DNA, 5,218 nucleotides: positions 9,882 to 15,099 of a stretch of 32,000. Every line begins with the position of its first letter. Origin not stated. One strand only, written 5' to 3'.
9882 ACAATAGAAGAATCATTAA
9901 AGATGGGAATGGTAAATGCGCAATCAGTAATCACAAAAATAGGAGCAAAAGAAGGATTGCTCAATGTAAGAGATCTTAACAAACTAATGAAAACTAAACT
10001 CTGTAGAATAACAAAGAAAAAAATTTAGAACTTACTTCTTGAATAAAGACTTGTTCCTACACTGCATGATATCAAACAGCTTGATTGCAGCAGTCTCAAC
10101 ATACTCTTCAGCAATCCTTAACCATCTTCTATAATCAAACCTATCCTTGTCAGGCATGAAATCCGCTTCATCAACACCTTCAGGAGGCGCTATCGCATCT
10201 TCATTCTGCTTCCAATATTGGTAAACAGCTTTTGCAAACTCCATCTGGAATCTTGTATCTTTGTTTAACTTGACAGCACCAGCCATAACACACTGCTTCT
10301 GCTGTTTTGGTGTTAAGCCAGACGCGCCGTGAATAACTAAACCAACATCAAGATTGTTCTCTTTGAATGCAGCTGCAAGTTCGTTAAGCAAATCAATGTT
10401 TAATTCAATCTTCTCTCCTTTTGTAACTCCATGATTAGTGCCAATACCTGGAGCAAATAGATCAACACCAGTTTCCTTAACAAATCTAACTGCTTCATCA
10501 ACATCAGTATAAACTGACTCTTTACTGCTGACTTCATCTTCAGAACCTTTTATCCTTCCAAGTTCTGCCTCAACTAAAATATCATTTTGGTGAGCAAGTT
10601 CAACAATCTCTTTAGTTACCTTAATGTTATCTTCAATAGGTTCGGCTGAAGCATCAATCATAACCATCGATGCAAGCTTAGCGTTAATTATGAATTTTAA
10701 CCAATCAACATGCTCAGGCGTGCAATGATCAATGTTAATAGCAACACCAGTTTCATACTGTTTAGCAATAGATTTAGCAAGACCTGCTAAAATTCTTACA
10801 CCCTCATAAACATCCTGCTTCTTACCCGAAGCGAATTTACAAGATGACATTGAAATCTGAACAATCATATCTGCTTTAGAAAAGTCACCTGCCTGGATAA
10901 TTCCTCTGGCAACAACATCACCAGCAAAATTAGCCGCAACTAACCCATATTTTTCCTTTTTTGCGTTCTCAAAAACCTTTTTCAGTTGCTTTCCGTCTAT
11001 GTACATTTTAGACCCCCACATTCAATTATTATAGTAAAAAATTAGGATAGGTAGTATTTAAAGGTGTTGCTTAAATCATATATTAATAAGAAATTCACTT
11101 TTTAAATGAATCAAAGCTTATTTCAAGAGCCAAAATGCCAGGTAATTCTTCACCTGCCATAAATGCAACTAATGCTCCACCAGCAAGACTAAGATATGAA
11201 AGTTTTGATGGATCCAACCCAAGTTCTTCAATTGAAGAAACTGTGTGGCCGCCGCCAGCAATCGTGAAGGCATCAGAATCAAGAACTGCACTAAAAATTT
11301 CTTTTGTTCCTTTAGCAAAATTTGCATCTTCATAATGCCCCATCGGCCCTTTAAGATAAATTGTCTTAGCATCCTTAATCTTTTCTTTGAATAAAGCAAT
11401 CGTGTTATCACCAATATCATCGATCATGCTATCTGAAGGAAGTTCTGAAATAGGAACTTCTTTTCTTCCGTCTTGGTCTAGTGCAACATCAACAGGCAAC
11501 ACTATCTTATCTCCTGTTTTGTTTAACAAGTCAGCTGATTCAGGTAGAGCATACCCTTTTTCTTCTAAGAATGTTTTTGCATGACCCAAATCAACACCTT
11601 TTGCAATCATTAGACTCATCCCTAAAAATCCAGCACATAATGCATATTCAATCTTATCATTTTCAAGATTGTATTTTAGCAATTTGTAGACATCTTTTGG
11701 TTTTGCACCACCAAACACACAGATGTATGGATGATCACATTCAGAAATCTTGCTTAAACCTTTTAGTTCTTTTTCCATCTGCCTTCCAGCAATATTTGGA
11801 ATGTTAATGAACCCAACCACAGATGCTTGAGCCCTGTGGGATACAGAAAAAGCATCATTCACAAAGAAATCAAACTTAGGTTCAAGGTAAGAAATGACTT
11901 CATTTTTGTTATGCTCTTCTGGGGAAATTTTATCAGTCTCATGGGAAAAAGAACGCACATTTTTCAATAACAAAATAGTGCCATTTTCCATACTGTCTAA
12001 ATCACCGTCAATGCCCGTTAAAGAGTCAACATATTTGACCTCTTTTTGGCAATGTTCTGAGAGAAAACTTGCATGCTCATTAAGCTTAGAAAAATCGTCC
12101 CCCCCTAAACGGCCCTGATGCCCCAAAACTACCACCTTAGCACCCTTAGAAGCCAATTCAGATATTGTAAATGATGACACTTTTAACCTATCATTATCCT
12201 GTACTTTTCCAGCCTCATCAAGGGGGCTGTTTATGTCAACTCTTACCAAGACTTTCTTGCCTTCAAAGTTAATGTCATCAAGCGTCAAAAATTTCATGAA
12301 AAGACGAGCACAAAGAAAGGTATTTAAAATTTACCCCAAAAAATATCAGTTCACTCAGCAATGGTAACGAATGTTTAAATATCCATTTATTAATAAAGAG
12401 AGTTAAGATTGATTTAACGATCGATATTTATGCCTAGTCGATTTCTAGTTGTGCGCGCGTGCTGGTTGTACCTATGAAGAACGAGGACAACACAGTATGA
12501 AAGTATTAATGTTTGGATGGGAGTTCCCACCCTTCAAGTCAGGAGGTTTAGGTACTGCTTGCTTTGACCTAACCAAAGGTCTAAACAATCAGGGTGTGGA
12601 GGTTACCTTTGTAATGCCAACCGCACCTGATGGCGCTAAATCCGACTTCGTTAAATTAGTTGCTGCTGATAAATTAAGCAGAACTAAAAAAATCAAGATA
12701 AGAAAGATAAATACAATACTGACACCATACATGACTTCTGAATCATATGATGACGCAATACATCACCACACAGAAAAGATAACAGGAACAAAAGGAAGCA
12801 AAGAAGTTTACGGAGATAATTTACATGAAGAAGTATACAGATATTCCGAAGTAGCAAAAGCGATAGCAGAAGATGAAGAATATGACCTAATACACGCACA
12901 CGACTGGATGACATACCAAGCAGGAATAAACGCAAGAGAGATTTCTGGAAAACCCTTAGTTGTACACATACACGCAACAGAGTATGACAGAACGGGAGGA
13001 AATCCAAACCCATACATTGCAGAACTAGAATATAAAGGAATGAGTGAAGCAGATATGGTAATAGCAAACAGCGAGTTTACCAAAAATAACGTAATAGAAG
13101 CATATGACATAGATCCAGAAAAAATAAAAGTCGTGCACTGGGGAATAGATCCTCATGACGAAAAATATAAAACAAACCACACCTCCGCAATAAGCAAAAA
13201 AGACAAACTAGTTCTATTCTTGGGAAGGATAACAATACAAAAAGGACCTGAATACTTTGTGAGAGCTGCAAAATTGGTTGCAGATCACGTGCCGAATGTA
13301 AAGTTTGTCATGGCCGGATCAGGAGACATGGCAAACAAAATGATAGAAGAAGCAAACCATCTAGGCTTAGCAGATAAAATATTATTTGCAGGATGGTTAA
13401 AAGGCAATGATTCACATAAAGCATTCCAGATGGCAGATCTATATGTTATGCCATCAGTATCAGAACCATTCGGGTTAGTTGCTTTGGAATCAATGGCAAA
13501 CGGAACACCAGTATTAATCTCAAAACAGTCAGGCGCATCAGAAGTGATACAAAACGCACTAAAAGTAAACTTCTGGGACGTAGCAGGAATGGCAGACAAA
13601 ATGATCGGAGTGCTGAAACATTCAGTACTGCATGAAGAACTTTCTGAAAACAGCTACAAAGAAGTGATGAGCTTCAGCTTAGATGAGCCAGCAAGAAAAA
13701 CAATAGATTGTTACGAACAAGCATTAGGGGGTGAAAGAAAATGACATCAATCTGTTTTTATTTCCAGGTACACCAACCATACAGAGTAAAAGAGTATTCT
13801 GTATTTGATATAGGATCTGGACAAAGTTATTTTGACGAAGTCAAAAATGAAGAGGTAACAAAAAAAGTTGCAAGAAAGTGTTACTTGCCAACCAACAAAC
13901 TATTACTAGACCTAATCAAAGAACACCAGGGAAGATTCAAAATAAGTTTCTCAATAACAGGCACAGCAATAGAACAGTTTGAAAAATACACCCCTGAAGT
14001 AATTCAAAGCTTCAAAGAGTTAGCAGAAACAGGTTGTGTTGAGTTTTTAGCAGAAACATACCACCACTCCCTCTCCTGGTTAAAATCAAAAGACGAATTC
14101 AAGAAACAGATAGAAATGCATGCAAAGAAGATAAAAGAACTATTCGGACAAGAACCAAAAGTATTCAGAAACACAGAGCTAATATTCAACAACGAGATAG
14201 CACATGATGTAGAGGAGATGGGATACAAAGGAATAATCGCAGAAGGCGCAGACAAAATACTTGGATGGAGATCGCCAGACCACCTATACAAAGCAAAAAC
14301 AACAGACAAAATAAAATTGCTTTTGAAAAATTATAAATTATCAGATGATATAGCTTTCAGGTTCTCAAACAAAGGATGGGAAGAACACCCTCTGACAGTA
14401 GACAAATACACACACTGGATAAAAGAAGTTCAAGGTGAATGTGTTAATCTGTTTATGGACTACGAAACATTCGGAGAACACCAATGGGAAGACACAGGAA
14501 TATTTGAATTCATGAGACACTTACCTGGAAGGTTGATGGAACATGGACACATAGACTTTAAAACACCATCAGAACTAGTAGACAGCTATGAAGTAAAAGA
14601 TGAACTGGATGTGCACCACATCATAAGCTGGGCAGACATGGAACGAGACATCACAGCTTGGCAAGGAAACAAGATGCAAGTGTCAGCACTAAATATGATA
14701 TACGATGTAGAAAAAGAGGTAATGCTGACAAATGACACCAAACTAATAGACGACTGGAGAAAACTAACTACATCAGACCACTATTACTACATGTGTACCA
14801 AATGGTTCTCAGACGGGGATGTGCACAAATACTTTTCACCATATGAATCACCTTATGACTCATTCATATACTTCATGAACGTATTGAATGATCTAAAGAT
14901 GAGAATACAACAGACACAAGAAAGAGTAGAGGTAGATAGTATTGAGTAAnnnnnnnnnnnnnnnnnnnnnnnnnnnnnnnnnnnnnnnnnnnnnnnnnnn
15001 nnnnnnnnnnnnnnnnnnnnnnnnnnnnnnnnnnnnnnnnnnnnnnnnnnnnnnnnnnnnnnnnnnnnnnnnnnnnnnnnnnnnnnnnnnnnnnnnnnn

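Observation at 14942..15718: Two tandem small paralogs with an invariant H-x-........-x-W block between GH57 and a eukaryote-type glycogen synthase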

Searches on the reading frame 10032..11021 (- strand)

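Call 80: search_protein_families(library=pfam, proteins=[window:10032-11021:-], max_evalue=0.0001)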
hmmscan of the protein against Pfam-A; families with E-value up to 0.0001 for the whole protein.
window:10032-11021:- (329 aa): 1 family
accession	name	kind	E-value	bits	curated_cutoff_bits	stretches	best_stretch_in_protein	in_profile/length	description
PF01116.26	F_bP_aldolase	-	3e-70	237.3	25.5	1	12-324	2-277/277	Fructose-bisphosphate aldolase class-II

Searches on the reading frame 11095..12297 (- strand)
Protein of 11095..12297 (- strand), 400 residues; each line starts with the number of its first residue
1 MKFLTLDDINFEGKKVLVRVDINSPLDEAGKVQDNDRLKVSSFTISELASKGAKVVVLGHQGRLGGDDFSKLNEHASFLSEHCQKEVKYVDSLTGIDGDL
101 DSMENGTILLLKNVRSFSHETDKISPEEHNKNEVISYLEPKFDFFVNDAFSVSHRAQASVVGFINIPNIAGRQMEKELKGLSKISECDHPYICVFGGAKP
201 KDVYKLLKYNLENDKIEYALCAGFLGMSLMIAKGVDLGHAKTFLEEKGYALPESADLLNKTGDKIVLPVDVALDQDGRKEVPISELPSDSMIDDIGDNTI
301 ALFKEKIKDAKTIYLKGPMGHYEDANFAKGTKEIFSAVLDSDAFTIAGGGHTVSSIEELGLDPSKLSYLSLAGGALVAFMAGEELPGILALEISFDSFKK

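Call 80: search_protein_families(library=pfam, proteins=[window:11095-12297:-], max_evalue=0.0001)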
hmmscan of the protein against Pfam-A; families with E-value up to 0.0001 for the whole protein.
window:11095-12297:- (400 aa): 1 family
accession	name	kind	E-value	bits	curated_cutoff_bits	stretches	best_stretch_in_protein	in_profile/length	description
PF00162.24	PGK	-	7.3e-97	325.2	27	1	6-383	1-379/379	Phosphoglycerate kinase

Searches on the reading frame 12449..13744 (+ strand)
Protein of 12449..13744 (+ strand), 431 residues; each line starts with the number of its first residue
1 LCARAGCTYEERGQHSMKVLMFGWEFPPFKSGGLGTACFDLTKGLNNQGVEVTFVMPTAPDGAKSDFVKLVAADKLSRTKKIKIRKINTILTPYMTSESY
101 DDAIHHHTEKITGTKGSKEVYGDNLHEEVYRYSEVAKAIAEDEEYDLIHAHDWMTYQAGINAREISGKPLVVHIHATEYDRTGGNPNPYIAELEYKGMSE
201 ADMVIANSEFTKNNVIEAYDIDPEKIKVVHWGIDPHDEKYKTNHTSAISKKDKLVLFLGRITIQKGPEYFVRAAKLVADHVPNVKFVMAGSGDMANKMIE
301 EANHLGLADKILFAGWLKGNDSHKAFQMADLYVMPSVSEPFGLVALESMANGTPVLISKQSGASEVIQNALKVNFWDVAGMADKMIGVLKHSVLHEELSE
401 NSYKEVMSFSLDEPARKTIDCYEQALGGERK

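Call 3: search_protein_families(library=pfam, proteins=[window:12449-13744:+], max_evalue=1)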
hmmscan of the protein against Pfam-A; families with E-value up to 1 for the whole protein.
window:12449-13744:+ (431 aa): 9 families
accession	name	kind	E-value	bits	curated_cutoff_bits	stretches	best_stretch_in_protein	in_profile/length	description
PF00534.26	Glycos_transf_1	-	2.9e-35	121.8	26.4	1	246-404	9-171/172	Glycosyl transferases group 1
PF13692.12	Glyco_trans_1_4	-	8.8e-29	101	27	1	253-390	2-141/142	Glycosyl transferases group 1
PF13439.12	Glyco_transf_4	-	3.3e-25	89.5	28.5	1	32-235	2-168/170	Glycosyltransferase Family 4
PF08323.17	Glyco_transf_5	-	1.4e-20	74.5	22.7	1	18-195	1-186/239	Starch synthase catalytic domain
PF20706.3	GT4-conflict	-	4.5e-19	69.1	26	1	141-373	82-326/385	Family 4 Glycosyltransferase in conflict systems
PF13579.12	Glyco_trans_4_4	-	2.4e-16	60.9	29.7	1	132-230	60-156/158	Glycosyl transferase 4-like domain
PF00982.27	Glyco_transf_20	-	0.00032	20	32.5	1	320-411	363-460/473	Glycosyltransferase family 20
PF13477.12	Glyco_trans_4_2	-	0.0025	18.4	23.4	1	137-208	67-139/139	Glycosyl transferase 4-like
PF13524.12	Glyco_trans_1_2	-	0.04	14.3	25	1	280-406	11-129/144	Glycosyl transferase-like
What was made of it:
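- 12449..13744 (+): GlgA-type (GT5/GT4-like) glycogen synthase, first gene of the operon; the true start is probably the ATG at 12497. PF08323 and PF00534 (call 3).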

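Call 6: search_protein_families(library=ncbifam, proteins=[window:12449-13744:+], max_evalue=0.1)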
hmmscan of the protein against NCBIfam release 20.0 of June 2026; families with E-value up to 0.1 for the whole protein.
window:12449-13744:+ (431 aa): 53 families (the best 25 are shown)
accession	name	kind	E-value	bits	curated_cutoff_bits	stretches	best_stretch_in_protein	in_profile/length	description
TIGR02149.1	glgA_Coryne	subfamily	2.4e-37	129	302.4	1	17-424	1-389/391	glycogen synthase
TIGR03449.1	mycothiol_MshA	equivalog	5.8e-37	127.5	462.5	1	137-426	95-404/406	D-inositol-3-phosphate glycosyltransferase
TIGR04157.1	glyco_rSAM_CFB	subfamily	4.9e-32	111.4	400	1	194-372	163-344/406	TIGR04157 family glycosyltransferase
TIGR03999.1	thiol_BshA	equivalog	2.5e-30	105.7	273.7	1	138-424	78-372/375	N-acetyl-alpha-D-glucosaminyl L-malate synthase BshA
TIGR02095.1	glgA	subfamily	3.9e-27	95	328.45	2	250-424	292-476/477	glycogen/starch synthase, ADP-glucose type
NF053513.1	Gtran_IagA_BgsA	equivalog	1.3e-24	86.8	460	1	130-426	29-332/333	LTA glycolipid anchor biosynthesis glycosyltransferase, IagA/BgsA family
TIGR04047.1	MSMEG_0565_glyc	hypoth_equivalog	4.2e-24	85.3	259.85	1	131-423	74-372/373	MSMEG_0565 family glycosyltransferase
NF049987.1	DaglGlyslTfaseDgs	equivalog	1.4e-21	76.8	500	1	138-426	37-328/332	processive diacylglycerol alpha-glucosyltransferase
NF038295.1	EPS_HpsP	equivalog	6.7e-21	74.7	550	1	193-424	147-386/388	hormogonium polysaccharide biosynthesis glycosyltransferase HpsP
NF046085.1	XrtY_assoc_Gly1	equivalog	2.9e-19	69.2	400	1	167-369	123-325/387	XrtY-associated glycosyltransferase XYAG1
NF041876.1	EPS_EpsE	equivalog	3.6e-19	69.3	400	1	216-407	177-377/389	exopolysaccharide biosynthesis GT4 family glycosyltransferase EpsE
NF050063.1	ProtGlycPglJ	equivalog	6.4e-19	68.4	500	1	199-419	143-360/363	N-acetylgalactosamine-N,N'-diacetylbacillosaminyl-diphospho-undecaprenol 4-alpha-N-acetylgalactosaminyltransferase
NF047684.1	TeichurnBiosyTuaC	equivalog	2.3e-17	63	550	1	142-425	106-389/391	teichuronic acid biosynthesis protein TuaC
NF041010.1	glycosy_Agl16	equivalog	5.9e-17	61.5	575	1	190-424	123-350/352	glycosylation protein Agl16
NF012028.0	PRK15484.1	subfamily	7.2e-17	61.5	618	1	198-372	137-321/380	lipopolysaccharide N-acetylglucosaminyltransferase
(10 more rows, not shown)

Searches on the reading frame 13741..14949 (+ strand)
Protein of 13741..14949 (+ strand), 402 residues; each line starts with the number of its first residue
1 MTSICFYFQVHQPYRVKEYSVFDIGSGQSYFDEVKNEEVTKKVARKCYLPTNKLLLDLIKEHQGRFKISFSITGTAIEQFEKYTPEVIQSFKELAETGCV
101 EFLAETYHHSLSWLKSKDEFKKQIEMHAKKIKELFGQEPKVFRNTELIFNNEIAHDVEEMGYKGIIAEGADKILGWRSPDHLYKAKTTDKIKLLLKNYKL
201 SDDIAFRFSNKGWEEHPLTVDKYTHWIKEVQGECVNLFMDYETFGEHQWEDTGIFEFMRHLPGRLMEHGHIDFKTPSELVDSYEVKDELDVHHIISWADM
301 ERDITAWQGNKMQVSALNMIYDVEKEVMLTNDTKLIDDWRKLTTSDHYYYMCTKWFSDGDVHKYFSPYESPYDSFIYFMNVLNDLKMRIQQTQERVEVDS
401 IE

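Call 3: search_protein_families(library=pfam, proteins=[window:13741-14949:+], max_evalue=1)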
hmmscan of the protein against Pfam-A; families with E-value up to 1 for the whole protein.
window:13741-14949:+ (402 aa): 3 families
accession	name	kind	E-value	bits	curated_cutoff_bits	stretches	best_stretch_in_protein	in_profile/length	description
PF03065.20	Glyco_hydro_57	-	3.9e-81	273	21.2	1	6-291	2-290/291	Glycosyl hydrolase family 57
PF01522.26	Polysacc_deac_1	-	8.2e-10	39.2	23.1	1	55-164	24-123/124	Polysaccharide deacetylase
PF03586.18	Herpes_UL36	-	0.099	12.4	23.2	1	355-399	148-192/251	Herpesvirus UL36 tegument protein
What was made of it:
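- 13741..14949 (+): GH57 glycoside hydrolase (402 aa), the conserved upstream neighbour and, in other lineages, the fusion partner of the module. PF03065, E 4e-81 (call 3).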

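Call 6: search_protein_families(library=ncbifam, proteins=[window:13741-14949:+], max_evalue=0.1)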
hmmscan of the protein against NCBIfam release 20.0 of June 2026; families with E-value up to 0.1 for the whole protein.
window:13741-14949:+ (402 aa): 3 families
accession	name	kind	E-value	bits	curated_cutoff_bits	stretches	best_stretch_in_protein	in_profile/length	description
TIGR02764.1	spore_ybaN_pdaB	equivalog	0.0001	22.2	237.4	1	66-166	33-125/191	polysaccharide deacetylase family sporulation protein PdaB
NF041566.1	branchenz_Thermus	equivalog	0.031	13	920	1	65-173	103-210/527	1,4-alpha-glucan branching protein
NF045821.1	PgAcgDacpgdA1_Bac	equivalog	0.036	12.9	400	1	55-145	106-186/282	peptidoglycan-N-acetylglucosamine deacetylase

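Call 75: list_cluster_members(proteins=[P0003, P0001, window:13741-14946:+, window:15749-17533:+])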
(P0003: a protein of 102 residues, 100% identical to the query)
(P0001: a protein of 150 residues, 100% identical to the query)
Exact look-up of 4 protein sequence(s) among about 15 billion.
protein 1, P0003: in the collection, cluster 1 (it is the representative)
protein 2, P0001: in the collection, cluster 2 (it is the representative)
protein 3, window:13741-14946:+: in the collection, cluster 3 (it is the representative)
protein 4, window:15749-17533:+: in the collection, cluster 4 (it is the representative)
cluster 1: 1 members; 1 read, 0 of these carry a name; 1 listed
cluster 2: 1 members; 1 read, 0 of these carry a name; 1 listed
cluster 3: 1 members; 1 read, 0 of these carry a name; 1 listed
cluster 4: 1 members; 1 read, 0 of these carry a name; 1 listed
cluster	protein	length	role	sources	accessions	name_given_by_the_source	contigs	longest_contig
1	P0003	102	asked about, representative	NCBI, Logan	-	-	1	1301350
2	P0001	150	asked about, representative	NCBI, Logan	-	-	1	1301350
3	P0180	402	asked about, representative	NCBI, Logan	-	-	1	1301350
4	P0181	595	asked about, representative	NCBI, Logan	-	-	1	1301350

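Call 87: find_related_loci(query=window:13741-14946:+, collection=metagenome_contigs, flank=3500)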
Query window:13741-14946:+ (402 aa) in metagenome_contigs; peptide patterns used: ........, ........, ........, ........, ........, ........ (x = any residue, [..] = any of these).
600 stretches matched a pattern (row limit reached: there are more); 577 encode a relative of the query (tblastn E <= 1e-3); the best 80 are kept; 80 distinct loci.
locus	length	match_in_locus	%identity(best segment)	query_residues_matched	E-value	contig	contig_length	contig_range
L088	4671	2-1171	68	4-391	0e+0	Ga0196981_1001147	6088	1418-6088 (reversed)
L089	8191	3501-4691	63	1-395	0e+0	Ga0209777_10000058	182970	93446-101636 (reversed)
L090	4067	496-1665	65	1-391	0e+0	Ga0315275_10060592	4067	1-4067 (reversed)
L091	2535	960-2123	65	1-390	0e+0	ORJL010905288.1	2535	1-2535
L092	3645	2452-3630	64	1-391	0e+0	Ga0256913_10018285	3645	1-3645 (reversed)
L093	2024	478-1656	65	1-393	0e+0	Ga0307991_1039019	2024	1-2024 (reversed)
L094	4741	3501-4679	64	1-391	0e+0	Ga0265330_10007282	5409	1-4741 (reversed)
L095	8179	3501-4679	64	1-392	1e-179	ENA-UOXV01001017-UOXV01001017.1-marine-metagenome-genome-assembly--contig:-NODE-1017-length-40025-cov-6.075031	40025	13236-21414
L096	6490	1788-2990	63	1-394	1e-179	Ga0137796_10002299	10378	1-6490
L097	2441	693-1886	63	1-396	0e+0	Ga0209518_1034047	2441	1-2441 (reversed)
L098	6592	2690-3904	61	1-399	1e-179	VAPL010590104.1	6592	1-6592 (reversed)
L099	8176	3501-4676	62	1-392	1e-176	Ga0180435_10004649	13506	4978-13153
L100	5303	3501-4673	60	1-391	3e-177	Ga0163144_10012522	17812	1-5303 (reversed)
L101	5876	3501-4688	61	1-395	3e-177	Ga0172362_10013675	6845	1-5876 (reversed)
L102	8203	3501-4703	61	1-399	6e-176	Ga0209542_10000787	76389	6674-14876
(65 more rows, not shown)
